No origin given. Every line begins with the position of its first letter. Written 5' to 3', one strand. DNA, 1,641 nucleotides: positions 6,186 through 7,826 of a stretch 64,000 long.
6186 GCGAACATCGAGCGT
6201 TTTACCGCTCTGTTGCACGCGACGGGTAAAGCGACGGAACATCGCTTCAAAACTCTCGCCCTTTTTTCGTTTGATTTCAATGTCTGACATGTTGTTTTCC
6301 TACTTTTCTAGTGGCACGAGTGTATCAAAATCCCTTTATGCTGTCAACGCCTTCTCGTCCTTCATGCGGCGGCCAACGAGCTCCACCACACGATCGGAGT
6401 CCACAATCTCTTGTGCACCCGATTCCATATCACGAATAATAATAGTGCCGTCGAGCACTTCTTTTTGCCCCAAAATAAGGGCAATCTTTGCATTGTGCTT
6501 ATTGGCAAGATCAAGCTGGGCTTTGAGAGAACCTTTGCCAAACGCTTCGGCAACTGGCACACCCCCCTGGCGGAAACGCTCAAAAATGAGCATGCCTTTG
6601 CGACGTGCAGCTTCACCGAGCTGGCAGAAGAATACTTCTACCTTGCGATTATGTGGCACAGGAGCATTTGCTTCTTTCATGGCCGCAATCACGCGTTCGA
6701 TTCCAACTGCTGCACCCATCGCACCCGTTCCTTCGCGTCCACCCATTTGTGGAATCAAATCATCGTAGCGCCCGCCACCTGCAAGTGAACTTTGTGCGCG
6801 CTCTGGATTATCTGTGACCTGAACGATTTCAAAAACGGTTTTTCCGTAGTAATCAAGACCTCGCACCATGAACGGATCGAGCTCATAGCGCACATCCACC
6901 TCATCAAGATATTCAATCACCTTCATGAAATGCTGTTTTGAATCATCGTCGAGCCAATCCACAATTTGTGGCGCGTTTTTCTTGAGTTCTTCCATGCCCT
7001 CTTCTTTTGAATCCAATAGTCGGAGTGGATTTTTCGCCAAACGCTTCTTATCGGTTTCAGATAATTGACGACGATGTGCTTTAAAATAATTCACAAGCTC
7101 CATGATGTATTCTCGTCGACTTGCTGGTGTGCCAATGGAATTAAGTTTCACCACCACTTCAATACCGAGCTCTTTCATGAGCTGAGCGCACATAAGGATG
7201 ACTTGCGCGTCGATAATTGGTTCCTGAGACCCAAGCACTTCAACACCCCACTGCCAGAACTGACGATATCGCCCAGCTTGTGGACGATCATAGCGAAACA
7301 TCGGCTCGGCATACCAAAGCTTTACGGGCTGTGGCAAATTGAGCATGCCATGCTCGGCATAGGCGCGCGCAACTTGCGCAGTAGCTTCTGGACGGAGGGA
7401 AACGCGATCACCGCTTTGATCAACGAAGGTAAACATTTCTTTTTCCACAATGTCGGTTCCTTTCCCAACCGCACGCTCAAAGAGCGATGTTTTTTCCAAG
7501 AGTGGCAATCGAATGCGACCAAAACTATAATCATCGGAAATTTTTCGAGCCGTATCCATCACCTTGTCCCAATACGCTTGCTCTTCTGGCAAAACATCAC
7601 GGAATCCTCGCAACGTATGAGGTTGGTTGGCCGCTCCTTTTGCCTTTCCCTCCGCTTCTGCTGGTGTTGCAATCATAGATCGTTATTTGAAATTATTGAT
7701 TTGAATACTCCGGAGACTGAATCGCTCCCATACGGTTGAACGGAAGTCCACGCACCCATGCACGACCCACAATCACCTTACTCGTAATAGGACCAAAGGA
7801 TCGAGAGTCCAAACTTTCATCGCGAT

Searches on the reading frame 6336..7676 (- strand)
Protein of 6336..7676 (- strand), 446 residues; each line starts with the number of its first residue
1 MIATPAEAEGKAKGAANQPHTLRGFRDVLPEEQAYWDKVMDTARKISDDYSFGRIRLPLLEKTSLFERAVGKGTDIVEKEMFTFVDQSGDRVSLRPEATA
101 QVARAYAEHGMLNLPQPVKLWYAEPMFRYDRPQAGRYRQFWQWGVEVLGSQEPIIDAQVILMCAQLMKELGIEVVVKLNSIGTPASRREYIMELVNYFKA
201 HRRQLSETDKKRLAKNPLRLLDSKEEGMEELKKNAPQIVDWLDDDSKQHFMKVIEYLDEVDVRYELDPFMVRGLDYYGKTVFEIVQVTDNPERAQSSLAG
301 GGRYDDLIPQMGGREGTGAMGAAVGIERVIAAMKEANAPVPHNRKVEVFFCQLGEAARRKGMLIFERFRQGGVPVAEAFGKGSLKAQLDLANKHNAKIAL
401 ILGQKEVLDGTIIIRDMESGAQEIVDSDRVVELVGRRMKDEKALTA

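Call 33: find_related_loci(query=window:6336-7676:-, collection=genome_contigs, flank=10000)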
Query window:6336-7676:- (446 aa) in genome_contigs; peptide patterns used: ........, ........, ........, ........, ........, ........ (x = any residue, [..] = any of these).
45 stretches matched a pattern; 7 encode a relative of the query (tblastn E <= 1e-3); 7 distinct loci.
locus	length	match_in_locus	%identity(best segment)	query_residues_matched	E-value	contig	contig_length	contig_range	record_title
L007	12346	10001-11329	91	2-446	0e+0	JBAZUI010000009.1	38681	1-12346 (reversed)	MAG: Patescibacteria group bacterium isolate SO_2017_GW1_224 NODE_4871_length_38681_cov_1.739041_OW334_2017, whole genom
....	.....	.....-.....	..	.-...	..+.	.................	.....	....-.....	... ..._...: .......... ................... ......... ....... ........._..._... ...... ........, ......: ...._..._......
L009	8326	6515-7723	73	22-424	0e+0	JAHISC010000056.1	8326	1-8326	MAG: Patescibacteria group bacterium isolate MM_PC_MetaG.mb.155 MM_PC_MetaG.mb.155_k141_619214, whole genome shotgun seq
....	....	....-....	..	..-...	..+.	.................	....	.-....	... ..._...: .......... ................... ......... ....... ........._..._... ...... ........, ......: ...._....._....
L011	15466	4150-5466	55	2-438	4e-161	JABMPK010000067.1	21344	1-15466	MAG: Candidatus Uhrbacteria bacterium isolate bin.195 k141_4365933, whole genome shotgun sequence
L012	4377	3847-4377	48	23-195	3e-49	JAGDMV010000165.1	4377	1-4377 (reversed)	MAG: Chloroflexota bacterium isolate CTSoil_043 scaffold_38956, whole genome shotgun sequence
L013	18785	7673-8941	25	18-433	3e-31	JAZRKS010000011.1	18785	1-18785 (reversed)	MAG: Eubacteriales bacterium isolate T1900045445_YK20190136.MAGScoT_cleanbin_000046 SGB_7148_k141_2533268, whole genome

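Call 44: find_homologous_proteins(query=window:6336-7676:-, max_evalue=1e-100)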
Query window:6336-7676:- (446 aa): 3029 proteins with E <= 1e-100 among 8000 candidates; the best 120 are listed.
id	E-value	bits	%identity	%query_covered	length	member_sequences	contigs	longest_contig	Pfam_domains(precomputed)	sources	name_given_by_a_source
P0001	1.1e-295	998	100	100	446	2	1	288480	PF13393.12,PF03129.26,PF00587.31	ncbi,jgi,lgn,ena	ncbi:MAG: histidine--tRNA ligase [Patescibacteria group bacterium]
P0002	1.6e-218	744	76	94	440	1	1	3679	PF13393.12,PF03129.26,PF00587.31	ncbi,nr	ncbi:histidine--tRNA ligase [Patescibacteria group bacterium]|nr:histidine--tRNA ligase [Patescibact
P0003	5.8e-214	729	75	95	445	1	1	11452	PF13393.12,PF03129.26,PF00587.31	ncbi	ncbi:MAG: histidine--tRNA ligase [Patescibacteria group bacterium]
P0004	1.7e-212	724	76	93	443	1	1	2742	PF13393.12,PF03129.26,PF00587.31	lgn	-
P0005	4.5e-211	719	72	98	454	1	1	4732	PF13393.12,PF03129.26,PF00587.31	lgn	-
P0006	9.3e-211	718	75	93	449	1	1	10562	PF13393.12,PF03129.26,PF00587.31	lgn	-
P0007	6.1e-209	712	74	94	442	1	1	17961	PF13393.12,PF03129.26,PF00587.31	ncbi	-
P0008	1.1e-208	712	74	94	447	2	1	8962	PF13393.12,PF03129.26,PF00587.31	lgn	-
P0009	1.2e-207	708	71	96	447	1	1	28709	PF13393.12,PF03129.26,PF00587.31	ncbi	ncbi:MAG: histidine--tRNA ligase [bacterium]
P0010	9.5e-205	699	72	96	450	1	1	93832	PF13393.12,PF03129.26,PF00587.31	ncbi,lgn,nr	ncbi:MAG: histidine--tRNA ligase [Candidatus Uhrbacteria bacterium]|nr:histidine--tRNA ligase [Candi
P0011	1.3e-204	698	69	99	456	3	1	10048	PF13393.12,PF03129.26,PF00587.31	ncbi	-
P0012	2.6e-204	697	71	94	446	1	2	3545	PF13393.12,PF03129.26,PF00587.31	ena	-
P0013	4.5e-204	696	70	98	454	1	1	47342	PF13393.12,PF03129.26,PF00587.31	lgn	-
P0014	8.4e-204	695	70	97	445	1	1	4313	PF13393.12,PF03129.26,PF00587.31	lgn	-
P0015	1.3e-203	695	71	94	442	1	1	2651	PF13393.12,PF03129.26,PF00587.31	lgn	-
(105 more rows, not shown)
